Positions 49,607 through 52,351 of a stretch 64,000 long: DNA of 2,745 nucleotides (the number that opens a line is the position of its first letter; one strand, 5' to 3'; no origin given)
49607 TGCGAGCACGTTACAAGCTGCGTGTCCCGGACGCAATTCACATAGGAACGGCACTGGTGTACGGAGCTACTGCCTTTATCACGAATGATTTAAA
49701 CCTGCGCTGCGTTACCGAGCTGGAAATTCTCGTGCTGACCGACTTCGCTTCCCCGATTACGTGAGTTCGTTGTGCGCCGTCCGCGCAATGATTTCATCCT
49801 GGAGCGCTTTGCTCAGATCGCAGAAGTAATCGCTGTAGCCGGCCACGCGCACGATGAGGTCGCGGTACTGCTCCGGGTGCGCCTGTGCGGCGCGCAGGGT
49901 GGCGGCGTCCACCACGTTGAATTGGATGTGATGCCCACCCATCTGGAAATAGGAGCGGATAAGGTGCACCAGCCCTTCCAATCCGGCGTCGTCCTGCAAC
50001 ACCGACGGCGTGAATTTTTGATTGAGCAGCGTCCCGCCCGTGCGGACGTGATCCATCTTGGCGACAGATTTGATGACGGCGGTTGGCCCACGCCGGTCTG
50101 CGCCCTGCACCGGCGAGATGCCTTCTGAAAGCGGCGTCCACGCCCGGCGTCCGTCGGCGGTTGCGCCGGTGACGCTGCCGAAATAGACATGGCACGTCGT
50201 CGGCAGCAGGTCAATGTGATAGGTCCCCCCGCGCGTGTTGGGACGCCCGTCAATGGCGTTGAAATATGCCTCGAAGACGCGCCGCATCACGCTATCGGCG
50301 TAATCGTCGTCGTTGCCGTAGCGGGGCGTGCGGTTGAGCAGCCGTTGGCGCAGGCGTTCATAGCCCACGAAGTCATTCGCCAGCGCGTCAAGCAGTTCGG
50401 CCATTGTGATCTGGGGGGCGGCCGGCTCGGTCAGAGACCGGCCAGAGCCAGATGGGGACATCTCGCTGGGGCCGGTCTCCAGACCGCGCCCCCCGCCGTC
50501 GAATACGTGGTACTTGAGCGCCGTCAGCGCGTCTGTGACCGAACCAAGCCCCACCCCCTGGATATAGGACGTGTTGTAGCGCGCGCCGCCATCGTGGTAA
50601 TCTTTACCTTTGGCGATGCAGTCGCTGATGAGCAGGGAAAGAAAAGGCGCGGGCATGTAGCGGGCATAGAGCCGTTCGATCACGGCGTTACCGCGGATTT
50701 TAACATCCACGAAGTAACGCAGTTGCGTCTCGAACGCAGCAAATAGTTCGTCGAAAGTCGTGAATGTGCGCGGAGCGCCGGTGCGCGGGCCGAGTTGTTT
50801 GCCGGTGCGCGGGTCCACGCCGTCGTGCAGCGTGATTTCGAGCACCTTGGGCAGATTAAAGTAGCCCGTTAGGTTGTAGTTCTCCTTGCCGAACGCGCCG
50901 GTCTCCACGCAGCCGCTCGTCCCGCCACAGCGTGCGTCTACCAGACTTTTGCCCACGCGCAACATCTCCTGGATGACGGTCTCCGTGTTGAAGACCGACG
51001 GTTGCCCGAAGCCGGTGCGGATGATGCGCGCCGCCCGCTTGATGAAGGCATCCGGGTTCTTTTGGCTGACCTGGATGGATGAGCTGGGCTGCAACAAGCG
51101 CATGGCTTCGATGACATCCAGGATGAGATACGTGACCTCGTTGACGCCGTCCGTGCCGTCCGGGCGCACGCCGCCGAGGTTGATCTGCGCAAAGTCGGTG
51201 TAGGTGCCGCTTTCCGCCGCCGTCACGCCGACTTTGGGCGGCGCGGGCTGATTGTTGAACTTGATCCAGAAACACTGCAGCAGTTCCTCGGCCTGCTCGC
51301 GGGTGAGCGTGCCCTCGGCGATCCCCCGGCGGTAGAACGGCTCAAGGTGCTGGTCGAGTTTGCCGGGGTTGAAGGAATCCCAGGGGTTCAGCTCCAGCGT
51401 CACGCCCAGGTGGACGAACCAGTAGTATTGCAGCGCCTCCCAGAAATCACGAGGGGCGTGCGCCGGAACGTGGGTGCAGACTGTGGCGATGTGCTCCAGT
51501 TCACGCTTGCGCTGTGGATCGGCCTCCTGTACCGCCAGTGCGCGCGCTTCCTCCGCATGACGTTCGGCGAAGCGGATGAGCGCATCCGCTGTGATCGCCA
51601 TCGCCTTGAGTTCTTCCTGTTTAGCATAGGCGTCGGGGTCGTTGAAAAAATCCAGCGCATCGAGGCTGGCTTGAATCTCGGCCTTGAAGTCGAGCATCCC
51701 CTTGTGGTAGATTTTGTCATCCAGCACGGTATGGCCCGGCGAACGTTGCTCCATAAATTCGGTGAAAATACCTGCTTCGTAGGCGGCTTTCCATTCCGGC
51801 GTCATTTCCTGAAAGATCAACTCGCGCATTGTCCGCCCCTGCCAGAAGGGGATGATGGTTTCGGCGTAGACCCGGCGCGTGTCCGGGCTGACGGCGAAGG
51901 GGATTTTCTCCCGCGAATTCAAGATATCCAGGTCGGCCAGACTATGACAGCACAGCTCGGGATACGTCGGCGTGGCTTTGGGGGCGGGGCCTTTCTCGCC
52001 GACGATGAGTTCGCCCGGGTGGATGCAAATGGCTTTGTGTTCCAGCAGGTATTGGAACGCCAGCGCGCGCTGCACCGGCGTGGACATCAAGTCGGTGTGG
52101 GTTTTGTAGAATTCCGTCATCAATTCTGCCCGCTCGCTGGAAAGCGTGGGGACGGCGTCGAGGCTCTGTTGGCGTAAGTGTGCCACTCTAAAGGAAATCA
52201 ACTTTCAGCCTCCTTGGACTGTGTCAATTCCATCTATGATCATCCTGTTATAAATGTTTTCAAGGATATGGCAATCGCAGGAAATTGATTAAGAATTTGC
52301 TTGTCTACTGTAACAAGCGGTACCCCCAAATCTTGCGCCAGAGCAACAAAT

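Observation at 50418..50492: MITE core inserted in-frame inside a glycyl radical enzyme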

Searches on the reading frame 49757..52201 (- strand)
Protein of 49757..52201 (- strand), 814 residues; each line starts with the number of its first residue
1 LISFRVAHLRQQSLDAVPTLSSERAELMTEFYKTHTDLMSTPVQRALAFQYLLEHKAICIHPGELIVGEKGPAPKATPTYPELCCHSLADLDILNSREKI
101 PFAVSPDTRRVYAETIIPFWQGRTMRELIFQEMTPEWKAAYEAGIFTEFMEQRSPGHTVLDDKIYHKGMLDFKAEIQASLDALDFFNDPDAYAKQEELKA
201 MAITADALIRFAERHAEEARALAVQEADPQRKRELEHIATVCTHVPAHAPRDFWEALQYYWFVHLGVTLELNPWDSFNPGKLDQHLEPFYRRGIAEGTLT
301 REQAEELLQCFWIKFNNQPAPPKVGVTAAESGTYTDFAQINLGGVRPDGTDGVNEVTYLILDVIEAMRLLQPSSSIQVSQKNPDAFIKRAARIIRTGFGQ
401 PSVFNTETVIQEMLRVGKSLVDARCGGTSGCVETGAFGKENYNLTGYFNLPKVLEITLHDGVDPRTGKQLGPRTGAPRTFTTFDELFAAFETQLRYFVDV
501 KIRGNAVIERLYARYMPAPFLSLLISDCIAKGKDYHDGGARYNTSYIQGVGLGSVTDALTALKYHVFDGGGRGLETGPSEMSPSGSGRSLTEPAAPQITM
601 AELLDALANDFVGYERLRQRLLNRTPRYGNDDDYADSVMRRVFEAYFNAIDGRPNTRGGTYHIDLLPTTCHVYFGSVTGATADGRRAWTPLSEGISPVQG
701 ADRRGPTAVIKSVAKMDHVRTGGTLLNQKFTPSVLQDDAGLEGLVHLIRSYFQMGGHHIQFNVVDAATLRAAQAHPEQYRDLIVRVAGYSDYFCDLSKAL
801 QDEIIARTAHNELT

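Call 8: search_solved_structures(query=window:49757-52201:-, show_alignments=3)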
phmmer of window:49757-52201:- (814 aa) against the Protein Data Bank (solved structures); distinct sequences matched with E-value up to 0.001: 37.
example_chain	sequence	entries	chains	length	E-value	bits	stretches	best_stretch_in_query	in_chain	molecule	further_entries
6vxc_A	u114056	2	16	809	0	1071.4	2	5-569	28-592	Trans-4-hydroxy-L-proline dehydratase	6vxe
1r8w_A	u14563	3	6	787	2e-161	542.5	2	5-569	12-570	glycerol dehydratase | B12-independent glycerol dehydratase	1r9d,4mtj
5i2a_A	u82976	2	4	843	4.4e-146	491.7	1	9-809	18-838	Diol-dehydratase | Diol dehydratase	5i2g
9rco_A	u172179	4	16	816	6.6e-143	481.2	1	5-809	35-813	Glycyl radical protein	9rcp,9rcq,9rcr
9f3w_A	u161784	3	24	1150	4.5e-141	475.2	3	5-568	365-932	Choline trimethylamine-lyase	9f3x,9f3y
8id1_A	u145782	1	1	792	2.5e-137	462.8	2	5-568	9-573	Formate C-acetyltransferase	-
5fay_A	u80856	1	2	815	5.9e-136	458.2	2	7-568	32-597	Choline trimethylamine-lyase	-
9ht9_A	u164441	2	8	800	8.5e-136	457.7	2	7-568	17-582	Choline trimethylamine-lyase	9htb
9r0v_A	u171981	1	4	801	8.5e-136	457.7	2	7-568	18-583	Choline trimethylamine-lyase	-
6vue_A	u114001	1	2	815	9.3e-136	457.6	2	7-568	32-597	Choline trimethylamine-lyase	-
5fau_A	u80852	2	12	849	1.1e-135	457.4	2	7-568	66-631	Choline trimethylamine-lyase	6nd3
5faw_A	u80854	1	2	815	1.7e-135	456.8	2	7-568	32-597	Choline trimethylamine-lyase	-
5fav_A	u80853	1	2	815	2.4e-135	456.2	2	7-568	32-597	Choline trimethylamine-lyase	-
5kdp_A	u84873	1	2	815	6.1e-135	454.9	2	7-568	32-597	Choline trimethylamine-lyase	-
8yjo_A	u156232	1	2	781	2.5e-132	446.3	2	6-568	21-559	Probable dehydratase PflD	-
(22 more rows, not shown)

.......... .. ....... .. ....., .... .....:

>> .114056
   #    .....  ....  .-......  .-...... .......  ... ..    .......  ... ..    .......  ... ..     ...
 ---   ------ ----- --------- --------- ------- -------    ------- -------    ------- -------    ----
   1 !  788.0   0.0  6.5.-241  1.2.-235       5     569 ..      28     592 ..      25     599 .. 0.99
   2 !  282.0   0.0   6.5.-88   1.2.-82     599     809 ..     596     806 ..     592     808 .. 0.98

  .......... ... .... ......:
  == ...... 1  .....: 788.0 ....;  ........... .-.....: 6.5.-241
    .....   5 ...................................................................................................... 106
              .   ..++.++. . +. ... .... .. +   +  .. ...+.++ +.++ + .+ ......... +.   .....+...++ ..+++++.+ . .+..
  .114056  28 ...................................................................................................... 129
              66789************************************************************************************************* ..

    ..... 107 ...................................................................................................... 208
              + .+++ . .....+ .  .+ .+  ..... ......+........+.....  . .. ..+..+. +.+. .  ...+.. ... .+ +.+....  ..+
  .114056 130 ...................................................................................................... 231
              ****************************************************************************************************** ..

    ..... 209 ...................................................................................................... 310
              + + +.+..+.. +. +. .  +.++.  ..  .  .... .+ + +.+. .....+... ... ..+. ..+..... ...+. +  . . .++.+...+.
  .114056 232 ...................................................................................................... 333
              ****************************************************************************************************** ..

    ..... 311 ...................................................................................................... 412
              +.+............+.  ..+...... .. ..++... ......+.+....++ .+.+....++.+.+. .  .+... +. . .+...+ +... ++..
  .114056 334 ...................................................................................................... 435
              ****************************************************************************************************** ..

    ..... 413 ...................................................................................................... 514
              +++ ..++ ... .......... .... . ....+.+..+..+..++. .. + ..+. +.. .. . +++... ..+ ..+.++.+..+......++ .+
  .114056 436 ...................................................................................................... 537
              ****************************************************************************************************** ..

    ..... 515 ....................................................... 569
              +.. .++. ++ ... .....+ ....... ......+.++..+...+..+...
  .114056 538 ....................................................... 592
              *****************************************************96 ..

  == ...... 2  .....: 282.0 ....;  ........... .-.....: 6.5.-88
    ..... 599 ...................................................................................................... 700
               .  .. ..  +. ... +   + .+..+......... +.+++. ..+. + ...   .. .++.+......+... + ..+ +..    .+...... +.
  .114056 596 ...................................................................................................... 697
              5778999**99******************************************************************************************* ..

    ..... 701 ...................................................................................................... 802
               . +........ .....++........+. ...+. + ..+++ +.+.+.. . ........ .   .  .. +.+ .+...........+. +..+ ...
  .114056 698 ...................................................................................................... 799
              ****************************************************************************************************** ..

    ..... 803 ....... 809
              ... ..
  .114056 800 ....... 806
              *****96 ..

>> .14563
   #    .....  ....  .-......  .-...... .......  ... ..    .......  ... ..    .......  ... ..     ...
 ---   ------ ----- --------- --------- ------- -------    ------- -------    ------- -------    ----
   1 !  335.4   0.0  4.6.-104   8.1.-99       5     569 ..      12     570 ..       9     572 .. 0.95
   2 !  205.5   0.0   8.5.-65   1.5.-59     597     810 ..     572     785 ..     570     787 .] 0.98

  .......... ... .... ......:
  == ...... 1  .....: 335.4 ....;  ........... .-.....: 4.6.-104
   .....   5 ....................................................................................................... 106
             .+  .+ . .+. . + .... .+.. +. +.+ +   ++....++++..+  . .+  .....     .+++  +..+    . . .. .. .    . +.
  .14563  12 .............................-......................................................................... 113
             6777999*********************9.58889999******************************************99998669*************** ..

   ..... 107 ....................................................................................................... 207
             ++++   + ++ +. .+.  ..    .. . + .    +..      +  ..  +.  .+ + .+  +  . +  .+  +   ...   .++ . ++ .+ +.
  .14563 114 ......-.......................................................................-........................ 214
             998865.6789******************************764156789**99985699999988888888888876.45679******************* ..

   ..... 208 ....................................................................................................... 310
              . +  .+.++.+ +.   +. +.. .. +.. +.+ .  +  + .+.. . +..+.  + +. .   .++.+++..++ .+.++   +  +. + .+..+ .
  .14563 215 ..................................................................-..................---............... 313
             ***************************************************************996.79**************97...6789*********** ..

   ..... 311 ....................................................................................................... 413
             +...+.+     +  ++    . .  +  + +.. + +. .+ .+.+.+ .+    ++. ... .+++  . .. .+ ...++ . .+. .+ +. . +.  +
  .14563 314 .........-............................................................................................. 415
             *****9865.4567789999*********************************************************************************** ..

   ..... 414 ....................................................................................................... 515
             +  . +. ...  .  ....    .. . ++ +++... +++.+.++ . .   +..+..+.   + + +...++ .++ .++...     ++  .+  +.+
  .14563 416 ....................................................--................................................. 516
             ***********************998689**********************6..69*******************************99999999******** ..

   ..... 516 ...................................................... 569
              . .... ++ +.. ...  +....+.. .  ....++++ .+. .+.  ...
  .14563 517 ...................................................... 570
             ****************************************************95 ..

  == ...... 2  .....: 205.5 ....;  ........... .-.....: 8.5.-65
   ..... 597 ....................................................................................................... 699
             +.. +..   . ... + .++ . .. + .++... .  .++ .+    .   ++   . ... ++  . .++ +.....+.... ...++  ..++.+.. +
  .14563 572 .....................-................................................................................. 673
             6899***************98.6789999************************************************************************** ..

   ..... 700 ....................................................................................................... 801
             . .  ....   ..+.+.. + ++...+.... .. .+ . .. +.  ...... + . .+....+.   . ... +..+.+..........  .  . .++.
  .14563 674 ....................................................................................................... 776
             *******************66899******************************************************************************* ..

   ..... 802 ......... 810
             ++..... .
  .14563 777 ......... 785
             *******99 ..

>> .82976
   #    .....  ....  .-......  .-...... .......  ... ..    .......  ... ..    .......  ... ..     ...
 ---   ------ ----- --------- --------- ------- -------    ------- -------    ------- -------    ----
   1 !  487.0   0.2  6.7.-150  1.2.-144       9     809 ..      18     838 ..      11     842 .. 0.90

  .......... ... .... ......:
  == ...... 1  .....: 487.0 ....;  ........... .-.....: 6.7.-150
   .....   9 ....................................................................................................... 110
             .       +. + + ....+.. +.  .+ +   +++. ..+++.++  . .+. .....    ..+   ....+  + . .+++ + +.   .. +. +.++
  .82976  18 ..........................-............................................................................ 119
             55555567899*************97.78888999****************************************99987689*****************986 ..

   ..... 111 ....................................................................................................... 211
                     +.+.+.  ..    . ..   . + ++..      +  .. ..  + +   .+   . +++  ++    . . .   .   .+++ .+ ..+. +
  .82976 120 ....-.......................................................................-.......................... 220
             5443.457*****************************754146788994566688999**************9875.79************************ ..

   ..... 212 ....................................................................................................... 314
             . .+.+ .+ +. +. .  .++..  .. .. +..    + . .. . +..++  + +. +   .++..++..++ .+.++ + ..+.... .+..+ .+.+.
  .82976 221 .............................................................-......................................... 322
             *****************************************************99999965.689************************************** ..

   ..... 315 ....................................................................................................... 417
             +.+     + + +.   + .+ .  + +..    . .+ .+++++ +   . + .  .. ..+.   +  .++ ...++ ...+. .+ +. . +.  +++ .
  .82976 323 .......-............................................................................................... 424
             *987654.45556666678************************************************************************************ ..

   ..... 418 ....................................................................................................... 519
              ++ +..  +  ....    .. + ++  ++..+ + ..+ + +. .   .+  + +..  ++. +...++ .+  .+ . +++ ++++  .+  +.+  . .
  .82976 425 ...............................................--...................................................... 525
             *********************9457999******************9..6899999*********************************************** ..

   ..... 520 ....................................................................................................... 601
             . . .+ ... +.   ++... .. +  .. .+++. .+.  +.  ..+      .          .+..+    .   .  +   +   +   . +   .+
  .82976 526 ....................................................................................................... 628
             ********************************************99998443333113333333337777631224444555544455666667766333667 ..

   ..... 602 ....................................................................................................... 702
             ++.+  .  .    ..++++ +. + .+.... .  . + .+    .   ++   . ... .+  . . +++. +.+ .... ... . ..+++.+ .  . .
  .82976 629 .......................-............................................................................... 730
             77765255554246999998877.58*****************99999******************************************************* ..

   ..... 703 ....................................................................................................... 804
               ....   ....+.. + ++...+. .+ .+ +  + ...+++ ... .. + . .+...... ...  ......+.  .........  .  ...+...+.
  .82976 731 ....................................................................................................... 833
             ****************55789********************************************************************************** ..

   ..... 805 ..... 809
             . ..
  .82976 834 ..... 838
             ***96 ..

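Call 13: find_homologous_proteins(query=window:49757-52201:-, max_evalue=1e-100)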
Query window:49757-52201:- (814 aa): 8000 proteins with E <= 1e-100 among 8000 candidates; the best 120 are listed.
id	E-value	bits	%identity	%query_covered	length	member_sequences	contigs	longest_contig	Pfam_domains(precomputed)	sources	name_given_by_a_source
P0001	0.0e+0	1891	100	100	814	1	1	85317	PF02901.21,PF01228.27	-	-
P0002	0.0e+0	1684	89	100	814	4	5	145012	PF02901.21,PF01228.27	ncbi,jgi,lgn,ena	-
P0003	0.0e+0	1671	88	100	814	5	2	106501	PF02901.21,PF01228.27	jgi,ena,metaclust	metaclust:\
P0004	0.0e+0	1664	87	100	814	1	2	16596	PF02901.21,PF01228.27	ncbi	-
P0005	0.0e+0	1644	88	100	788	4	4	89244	PF02901.21,PF01228.27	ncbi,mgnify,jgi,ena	mgnify:CR=1 FL=1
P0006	0.0e+0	1619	86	100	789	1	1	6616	PF02901.21,PF01228.27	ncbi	-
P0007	0.0e+0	1606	85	99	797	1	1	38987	PF02901.21,PF01228.27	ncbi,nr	ncbi:MAG: glycyl radical protein [Anaerolineae bacterium]|nr:glycyl radical protein [Anaerolineae ba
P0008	0.0e+0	1587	84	100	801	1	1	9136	PF02901.21,PF01228.27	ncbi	-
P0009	0.0e+0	1582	84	99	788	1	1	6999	PF02901.21,PF01228.27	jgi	-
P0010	0.0e+0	1571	83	100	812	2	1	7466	PF02901.21,PF01228.27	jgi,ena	-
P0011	0.0e+0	1567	83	100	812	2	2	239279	PF02901.21,PF01228.27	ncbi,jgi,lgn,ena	-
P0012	0.0e+0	1559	83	99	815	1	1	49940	PF02901.21,PF01228.27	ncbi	ncbi:MAG: glycyl radical protein [Anaerolineae bacterium]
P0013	0.0e+0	1558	83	100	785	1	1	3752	PF02901.21,PF01228.27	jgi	jgi:pyruvate-formate lyase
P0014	0.0e+0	1548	82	100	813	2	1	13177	PF02901.21,PF01228.27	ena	-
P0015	0.0e+0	1507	81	99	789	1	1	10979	PF02901.21,PF01228.27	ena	-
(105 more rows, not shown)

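Call 17: find_encoding_contigs(protein=P0002, flank=6000, max_places=2)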
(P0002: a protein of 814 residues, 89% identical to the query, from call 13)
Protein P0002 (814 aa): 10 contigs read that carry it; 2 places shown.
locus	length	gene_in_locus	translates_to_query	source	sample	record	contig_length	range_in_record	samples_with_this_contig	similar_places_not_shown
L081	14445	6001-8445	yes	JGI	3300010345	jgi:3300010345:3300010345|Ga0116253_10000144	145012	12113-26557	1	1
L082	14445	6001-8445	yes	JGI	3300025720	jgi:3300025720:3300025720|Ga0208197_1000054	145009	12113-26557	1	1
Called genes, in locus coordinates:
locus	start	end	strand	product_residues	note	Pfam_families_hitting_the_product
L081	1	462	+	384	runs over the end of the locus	PF02746:MR_MLE_N, PF13378:MR_MLE_C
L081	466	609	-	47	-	-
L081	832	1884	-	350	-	-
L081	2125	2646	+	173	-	-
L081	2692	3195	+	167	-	PF01035:DNA_binding_1 (weak)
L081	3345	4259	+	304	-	PF10503:Esterase_PHB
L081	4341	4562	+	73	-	-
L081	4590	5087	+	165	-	-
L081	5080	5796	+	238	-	-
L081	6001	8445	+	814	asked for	PF02901:PFL-like, PF01228:Gly_radical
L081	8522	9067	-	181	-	PF00258:Flavodoxin_1, PF02525:Flavodoxin_2 (faint), PF12724:Flavodoxin_5 (weak), PF03358:FMN_red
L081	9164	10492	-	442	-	PF02056:Glyco_hydro_4, PF11975:Glyco_hydro_4C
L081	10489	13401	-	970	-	PF00005:ABC_tran (faint), PF02463:SMC_N (faint), PF13191:AAA_16 (faint), PF13304:AAA_21 (faint), PF13555:AAA_29 (faint), PF20703:nSTAND1 (faint), PF17760:UvrA_inter, PF17755:UvrA_DNA-bind, +1 more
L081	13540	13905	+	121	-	-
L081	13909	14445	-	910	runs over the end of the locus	PF00082:Peptidase_S8, PF22544:HYDIN_VesB_CFA65-like_Ig (faint), PF11614:FixG_C (faint), PF00801:PKD (weak), PF18911:PKD_4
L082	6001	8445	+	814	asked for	PF02901:PFL-like, PF01228:Gly_radical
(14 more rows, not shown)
